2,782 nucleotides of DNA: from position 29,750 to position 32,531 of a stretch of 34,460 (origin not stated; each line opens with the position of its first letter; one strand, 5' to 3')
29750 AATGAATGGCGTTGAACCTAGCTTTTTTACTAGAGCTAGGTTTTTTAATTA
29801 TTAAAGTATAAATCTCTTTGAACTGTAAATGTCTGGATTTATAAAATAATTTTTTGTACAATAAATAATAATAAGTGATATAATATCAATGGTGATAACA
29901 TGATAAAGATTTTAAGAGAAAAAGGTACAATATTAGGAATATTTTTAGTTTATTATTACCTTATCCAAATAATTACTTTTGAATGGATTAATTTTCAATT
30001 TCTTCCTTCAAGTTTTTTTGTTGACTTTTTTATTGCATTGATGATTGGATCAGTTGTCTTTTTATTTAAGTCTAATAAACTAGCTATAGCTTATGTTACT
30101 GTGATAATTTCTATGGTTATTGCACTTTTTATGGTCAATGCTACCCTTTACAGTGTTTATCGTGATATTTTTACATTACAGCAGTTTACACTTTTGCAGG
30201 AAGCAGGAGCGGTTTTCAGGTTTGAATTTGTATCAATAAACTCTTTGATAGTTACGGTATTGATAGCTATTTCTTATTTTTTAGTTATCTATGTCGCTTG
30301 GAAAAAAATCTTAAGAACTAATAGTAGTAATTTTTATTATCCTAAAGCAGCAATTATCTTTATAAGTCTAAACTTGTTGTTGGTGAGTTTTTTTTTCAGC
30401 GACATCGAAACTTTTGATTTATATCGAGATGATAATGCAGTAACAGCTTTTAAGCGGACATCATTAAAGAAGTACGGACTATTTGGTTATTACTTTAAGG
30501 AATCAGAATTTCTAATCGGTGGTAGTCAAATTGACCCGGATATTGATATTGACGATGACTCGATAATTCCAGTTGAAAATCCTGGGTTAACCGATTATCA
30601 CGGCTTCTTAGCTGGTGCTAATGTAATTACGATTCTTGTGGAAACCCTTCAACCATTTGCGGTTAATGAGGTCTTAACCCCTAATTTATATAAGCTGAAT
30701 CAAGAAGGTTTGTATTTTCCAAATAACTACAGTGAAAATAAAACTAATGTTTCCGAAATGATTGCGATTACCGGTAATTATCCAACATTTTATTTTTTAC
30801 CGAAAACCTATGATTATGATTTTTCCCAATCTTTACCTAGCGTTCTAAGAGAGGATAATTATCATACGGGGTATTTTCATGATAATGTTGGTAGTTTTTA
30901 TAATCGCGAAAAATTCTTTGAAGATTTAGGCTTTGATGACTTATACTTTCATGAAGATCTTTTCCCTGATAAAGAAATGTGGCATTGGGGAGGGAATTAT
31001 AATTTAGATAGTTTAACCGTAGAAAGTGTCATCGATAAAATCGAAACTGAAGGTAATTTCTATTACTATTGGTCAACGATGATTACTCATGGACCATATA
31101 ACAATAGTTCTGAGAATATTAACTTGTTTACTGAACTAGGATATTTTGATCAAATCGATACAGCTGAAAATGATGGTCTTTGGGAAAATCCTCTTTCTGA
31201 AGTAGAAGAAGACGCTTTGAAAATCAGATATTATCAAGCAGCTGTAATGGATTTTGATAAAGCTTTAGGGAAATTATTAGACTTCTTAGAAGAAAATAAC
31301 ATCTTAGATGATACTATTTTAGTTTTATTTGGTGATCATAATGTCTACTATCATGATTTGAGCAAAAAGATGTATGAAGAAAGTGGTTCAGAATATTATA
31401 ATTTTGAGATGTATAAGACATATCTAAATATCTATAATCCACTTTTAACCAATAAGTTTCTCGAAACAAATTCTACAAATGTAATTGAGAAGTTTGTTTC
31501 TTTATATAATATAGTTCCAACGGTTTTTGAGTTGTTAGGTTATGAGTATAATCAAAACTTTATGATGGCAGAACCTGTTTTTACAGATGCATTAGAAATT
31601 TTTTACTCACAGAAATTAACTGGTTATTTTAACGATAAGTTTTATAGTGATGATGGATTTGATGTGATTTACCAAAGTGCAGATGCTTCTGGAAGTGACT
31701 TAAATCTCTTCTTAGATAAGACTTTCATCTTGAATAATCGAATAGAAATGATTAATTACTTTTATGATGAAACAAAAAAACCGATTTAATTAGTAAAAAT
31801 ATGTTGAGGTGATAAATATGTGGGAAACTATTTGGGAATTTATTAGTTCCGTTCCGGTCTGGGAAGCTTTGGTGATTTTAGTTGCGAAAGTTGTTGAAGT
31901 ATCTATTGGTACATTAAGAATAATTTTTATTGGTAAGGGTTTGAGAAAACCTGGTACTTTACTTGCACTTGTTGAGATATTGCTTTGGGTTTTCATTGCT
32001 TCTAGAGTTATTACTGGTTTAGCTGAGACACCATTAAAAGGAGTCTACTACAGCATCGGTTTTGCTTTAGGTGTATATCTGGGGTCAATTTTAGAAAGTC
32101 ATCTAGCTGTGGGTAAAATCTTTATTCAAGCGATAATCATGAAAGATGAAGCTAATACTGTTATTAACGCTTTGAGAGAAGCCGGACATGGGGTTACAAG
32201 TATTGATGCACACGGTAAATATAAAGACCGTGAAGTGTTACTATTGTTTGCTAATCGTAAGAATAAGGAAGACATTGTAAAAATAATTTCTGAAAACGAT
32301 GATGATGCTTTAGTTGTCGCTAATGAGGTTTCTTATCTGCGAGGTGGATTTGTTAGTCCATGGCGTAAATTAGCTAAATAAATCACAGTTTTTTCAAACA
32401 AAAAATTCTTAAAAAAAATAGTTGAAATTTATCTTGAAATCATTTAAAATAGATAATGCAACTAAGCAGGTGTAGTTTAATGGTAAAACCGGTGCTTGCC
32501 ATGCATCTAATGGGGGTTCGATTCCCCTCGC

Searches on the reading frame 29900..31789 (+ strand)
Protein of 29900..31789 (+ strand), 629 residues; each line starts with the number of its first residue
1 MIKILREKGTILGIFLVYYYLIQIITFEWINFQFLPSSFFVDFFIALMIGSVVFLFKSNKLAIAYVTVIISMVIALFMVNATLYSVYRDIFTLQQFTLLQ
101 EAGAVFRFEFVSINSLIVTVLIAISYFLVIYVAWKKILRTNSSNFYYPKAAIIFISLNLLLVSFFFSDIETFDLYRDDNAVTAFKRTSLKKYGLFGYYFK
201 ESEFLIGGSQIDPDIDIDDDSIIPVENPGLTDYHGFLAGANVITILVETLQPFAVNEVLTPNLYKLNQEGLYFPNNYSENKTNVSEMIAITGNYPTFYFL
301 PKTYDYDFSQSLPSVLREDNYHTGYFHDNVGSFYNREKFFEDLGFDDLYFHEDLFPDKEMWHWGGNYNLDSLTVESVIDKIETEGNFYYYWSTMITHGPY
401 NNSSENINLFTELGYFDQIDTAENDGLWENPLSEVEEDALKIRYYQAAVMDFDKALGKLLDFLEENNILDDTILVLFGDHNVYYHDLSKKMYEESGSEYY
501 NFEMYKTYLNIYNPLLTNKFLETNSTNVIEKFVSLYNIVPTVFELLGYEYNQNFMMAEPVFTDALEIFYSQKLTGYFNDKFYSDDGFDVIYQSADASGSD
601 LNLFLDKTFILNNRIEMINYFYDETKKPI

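Call 6: search_protein_families(library=ncbifam, max_evalue=1e-10, proteins=[window:29900-31789:+])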
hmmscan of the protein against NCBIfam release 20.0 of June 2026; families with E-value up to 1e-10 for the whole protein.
window:29900-31789:+ (629 aa): 1 family
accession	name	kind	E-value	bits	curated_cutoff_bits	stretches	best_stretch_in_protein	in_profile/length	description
NF053595.1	LptchSynLtaSGpos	equivalog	6.5e-16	58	970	1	45-563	44-543/626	lipoteichoic acid synthase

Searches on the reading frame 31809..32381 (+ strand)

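Call 6: search_protein_families(library=ncbifam, max_evalue=1e-10, proteins=[window:31809-32381:+])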
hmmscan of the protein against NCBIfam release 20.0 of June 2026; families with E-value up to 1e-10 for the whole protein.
window:31809-32381:+ (190 aa): 5 families
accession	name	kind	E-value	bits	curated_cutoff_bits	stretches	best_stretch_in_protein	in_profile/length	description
NF003191.0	PRK04164.1-2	equivalog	3.4e-37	127.9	179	1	16-178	13-173/200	hypothetical protein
NF003194.0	PRK04164.1-5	equivalog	7.5e-36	123.2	160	1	20-183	7-168/178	hypothetical protein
NF003190.0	PRK04164.1-1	equivalog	3.2e-21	75.7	318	1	11-182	3-172/200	hypothetical protein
NF003192.0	PRK04164.1-3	equivalog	5.3e-21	75.3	341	1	21-182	9-168/174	hypothetical protein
NF003193.0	PRK04164.1-4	equivalog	7.6e-18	64.8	351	1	19-183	3-165/182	hypothetical protein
